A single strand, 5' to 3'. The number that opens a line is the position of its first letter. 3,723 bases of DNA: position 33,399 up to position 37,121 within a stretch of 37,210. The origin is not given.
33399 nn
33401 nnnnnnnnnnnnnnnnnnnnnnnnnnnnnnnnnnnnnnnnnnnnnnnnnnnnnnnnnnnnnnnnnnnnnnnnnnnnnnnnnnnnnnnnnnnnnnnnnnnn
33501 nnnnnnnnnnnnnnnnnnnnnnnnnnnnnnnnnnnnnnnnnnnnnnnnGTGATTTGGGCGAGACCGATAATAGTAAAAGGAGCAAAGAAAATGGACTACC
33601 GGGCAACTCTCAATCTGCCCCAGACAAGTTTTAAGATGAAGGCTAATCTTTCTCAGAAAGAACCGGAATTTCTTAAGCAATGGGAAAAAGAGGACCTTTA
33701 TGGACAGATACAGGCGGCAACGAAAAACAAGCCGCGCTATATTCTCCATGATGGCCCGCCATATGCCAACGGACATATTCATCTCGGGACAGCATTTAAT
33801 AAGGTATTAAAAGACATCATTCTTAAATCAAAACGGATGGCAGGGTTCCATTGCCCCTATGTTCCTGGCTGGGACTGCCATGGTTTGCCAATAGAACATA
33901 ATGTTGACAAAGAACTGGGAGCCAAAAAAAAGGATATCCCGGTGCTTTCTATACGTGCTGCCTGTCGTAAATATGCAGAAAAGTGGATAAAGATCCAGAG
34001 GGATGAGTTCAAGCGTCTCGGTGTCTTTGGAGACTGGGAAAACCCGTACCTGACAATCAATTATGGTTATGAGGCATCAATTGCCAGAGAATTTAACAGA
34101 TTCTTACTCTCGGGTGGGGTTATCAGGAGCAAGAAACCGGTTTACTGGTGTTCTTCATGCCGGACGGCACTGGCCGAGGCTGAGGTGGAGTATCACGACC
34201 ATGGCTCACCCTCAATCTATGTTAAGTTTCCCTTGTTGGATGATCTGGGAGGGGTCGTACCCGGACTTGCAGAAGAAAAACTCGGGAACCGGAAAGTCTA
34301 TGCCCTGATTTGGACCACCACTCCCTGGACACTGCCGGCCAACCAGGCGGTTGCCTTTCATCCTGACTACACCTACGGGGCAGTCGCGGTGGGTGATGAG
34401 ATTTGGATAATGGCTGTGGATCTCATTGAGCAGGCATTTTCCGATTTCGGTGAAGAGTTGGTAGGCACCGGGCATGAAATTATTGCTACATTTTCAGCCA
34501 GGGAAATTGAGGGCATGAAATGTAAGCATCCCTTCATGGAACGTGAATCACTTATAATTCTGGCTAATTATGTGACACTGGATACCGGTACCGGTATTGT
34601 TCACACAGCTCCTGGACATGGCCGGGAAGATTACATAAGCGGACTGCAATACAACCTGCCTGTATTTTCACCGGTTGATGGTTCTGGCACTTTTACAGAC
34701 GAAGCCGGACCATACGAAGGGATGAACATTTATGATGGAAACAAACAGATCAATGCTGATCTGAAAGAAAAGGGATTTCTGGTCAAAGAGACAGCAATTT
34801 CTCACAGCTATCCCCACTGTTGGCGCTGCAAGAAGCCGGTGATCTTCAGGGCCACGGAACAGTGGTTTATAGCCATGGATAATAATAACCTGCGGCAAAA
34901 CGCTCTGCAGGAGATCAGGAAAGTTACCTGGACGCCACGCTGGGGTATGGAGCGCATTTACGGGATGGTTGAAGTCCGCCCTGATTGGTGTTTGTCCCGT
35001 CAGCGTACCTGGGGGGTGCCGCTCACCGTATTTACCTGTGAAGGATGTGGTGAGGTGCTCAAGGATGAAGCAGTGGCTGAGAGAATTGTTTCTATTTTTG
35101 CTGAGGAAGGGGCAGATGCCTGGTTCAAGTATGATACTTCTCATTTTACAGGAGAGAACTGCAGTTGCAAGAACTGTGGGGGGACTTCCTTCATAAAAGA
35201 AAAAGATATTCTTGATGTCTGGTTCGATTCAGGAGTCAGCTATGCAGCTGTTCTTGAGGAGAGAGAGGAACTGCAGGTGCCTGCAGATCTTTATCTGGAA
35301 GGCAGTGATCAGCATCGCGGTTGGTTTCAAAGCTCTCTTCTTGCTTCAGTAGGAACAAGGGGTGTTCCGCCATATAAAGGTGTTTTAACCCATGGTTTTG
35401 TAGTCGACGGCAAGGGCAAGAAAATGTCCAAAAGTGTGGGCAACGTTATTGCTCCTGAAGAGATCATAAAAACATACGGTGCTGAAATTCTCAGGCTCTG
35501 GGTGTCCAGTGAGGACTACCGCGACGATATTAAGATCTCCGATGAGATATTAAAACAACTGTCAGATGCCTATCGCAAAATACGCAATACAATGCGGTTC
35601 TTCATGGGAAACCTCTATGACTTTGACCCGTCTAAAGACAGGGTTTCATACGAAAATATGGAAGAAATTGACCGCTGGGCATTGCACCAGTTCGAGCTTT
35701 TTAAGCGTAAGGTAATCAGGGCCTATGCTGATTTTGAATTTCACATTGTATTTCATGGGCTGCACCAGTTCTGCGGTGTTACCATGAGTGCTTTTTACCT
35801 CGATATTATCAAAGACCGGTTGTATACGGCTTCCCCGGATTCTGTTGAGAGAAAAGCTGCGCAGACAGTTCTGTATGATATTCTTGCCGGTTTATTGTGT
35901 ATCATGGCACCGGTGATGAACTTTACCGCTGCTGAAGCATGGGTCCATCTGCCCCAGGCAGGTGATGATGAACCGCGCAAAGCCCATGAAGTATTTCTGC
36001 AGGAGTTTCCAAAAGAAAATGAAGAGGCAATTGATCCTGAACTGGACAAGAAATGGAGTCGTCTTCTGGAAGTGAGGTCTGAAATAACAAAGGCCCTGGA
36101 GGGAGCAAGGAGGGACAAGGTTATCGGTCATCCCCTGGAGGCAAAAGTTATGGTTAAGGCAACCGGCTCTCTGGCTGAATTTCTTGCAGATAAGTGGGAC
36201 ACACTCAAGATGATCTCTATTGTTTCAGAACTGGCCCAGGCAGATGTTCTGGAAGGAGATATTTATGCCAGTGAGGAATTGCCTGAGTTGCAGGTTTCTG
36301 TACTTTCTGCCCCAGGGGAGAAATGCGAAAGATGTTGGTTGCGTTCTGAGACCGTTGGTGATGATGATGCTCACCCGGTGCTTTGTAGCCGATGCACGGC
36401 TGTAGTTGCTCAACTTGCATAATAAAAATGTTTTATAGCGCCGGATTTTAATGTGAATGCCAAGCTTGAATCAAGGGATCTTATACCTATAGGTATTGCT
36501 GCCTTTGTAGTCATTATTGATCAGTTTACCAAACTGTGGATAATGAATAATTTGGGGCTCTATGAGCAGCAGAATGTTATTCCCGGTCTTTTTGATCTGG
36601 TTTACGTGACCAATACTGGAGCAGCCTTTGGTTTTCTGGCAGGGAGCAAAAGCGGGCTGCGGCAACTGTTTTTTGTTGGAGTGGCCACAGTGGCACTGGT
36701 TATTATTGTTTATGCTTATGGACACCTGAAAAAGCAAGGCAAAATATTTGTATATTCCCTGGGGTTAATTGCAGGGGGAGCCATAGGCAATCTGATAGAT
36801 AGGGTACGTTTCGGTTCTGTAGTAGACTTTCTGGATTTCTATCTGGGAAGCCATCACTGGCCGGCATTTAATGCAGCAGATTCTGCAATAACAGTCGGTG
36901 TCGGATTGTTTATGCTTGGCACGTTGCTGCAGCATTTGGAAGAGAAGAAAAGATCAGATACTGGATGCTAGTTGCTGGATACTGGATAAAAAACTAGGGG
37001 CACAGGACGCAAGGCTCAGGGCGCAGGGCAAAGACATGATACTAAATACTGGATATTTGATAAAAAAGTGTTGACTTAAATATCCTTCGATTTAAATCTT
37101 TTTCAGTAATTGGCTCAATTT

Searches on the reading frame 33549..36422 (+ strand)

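Call 39: search_protein_families(library=pfam, proteins=[window:33549-36422:+], max_evalue=0.00001)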
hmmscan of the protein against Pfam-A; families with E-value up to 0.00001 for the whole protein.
window:33549-36422:+ (957 aa): 7 families
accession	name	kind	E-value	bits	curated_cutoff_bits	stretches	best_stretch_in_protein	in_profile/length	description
PF00133.28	tRNA-synt_1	-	1.5e-135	452.6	22.7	1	41-664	2-414/414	tRNA synthetases class I (I, L, M and V)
PF08264.19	Anticodon_1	-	1.7e-27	96.6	25.1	1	708-868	1-147/148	Anticodon-binding domain of tRNA ligase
PF09334.17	tRNA-synt_1g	-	1.7e-20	73.6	20.1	1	71-213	8-135/391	tRNA synthetases class I (M)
PF01406.26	tRNA-synt_1e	-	2e-08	34.4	27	1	614-670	242-298/301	tRNA synthetases class I (C) catalytic domain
PF06827.20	zf-FPG_IleRS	-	4.8e-08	33.1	21.3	1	923-950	1-28/30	Zinc finger found in FPG and IleRS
PF01921.24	tRNA-synt_1f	-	5.7e-08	32.5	27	1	614-682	271-339/360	tRNA synthetases class I (K)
PF13603.12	tRNA-synt_1_2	-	4.8e-06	26.6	25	1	321-376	85-140/185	Leucyl-tRNA synthetase, editing domain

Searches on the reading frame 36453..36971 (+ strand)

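Call 39: search_protein_families(library=pfam, proteins=[window:36453-36971:+], max_evalue=0.00001)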
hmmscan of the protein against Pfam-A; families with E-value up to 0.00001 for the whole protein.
window:36453-36971:+ (172 aa): 1 family
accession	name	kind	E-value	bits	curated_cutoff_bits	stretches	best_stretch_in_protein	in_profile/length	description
PF01252.23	Peptidase_A8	-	3.2e-43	147.8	25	1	15-158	1-141/142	Signal peptidase (SPase) II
